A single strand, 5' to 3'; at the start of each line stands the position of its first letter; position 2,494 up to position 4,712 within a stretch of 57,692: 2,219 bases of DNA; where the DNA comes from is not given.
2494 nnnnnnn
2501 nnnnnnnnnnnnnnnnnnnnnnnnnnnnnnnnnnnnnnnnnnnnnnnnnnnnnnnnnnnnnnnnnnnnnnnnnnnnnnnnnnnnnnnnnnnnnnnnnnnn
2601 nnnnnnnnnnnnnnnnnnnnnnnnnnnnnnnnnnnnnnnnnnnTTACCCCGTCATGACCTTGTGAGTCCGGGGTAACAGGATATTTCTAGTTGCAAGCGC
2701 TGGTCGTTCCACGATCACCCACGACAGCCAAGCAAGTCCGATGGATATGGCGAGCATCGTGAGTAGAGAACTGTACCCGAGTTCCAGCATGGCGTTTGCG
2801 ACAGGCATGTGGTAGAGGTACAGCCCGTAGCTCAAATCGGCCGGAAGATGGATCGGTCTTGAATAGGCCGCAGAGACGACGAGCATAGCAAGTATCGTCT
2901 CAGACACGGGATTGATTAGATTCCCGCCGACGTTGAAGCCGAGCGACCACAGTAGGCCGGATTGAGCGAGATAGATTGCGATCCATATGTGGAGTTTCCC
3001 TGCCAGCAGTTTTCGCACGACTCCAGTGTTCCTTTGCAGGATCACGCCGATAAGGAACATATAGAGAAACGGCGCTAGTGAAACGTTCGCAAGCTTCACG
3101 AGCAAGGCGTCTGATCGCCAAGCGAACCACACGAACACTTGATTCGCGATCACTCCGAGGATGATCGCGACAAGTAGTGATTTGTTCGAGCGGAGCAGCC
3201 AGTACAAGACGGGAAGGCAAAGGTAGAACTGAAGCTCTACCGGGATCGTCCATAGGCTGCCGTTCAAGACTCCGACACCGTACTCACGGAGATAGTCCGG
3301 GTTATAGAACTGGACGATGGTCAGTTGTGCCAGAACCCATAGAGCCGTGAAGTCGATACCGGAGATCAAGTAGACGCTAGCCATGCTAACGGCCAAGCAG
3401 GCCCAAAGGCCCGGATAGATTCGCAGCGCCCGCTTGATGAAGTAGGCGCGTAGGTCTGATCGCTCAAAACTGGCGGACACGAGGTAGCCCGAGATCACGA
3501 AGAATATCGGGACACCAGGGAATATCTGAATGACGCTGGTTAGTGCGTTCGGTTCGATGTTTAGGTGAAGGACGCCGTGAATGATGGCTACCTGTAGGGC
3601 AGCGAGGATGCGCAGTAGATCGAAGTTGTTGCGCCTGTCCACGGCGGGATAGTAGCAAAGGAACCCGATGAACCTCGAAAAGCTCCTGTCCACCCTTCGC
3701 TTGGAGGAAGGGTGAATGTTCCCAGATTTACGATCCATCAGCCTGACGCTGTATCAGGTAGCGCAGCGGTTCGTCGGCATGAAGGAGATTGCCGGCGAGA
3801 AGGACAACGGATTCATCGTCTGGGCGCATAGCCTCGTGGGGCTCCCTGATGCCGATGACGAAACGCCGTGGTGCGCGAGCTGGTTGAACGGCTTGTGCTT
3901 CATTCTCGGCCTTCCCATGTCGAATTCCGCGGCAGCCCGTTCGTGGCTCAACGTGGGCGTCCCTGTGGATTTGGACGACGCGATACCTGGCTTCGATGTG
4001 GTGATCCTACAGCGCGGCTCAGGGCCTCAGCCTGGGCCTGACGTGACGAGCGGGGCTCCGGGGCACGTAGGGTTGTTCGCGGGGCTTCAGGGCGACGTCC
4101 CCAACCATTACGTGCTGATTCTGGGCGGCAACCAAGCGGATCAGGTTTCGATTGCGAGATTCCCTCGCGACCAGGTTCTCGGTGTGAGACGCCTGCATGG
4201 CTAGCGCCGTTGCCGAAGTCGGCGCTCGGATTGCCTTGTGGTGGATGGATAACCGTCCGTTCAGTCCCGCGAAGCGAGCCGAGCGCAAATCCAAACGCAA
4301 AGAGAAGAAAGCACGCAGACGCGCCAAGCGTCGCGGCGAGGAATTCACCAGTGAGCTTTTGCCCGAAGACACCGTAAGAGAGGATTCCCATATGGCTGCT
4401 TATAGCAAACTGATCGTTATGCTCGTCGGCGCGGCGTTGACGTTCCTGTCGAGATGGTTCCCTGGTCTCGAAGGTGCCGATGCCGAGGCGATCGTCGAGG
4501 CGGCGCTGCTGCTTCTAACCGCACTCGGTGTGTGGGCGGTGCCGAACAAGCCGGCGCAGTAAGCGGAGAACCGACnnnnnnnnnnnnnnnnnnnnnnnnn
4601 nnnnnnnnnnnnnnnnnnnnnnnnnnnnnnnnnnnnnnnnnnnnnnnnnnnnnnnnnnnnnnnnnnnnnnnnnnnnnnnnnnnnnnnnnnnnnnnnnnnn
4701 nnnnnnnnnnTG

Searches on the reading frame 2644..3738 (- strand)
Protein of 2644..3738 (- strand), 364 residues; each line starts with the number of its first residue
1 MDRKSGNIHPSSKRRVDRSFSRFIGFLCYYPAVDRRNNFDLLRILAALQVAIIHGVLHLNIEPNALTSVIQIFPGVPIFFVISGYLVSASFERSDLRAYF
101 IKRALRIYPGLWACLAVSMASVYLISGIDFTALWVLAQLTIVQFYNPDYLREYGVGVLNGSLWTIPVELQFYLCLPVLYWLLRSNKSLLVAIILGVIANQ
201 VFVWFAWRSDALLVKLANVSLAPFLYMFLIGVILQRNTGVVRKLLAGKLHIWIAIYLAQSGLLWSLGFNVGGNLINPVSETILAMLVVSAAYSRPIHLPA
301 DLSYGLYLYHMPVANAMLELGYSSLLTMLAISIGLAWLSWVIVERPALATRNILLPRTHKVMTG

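Call 49: search_protein_families(library=phrogs, proteins=[window:2644-3738:-], max_evalue=0.01)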
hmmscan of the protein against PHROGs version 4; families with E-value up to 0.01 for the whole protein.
window:2644-3738:- (364 aa): 2 families
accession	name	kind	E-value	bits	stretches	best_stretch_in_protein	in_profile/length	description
phrog_3333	-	other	2.9e-39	136.1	1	35-354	5-361/372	O-acetyltransferase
phrog_6705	-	moron, auxiliary metabolic gene and host takeover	3.9e-14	52.9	2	36-204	9-182/647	O-antigen acetylase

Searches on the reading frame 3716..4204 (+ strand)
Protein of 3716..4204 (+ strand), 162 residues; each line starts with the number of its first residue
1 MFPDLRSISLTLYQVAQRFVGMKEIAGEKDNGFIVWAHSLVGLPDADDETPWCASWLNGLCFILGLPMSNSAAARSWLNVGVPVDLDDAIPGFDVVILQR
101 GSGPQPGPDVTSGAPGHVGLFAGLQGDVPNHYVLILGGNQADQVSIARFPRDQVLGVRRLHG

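Call 49: search_protein_families(library=phrogs, proteins=[window:3716-4204:+], max_evalue=0.01)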
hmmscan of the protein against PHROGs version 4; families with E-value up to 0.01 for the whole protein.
window:3716-4204:+ (162 aa): 1 family
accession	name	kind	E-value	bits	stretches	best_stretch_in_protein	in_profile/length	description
phrog_1259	-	tail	1.1e-18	67.5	1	11-158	990-1127/1179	baseplate hub subunit and tail lysozyme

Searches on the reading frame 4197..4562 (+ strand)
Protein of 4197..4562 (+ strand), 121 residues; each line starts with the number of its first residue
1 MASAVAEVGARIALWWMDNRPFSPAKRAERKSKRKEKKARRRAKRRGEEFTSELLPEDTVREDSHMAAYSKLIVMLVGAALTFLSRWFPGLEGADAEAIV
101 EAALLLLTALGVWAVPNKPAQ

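Call 49: search_protein_families(library=phrogs, proteins=[window:4197-4562:+], max_evalue=0.01)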
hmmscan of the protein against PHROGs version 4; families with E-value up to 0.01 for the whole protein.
window:4197-4562:+ (121 aa): 1 family
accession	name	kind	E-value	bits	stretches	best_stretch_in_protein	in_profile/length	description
phrog_17495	-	moron, auxiliary metabolic gene and host takeover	0.0073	17.3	0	64-118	21-71/82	membrane protein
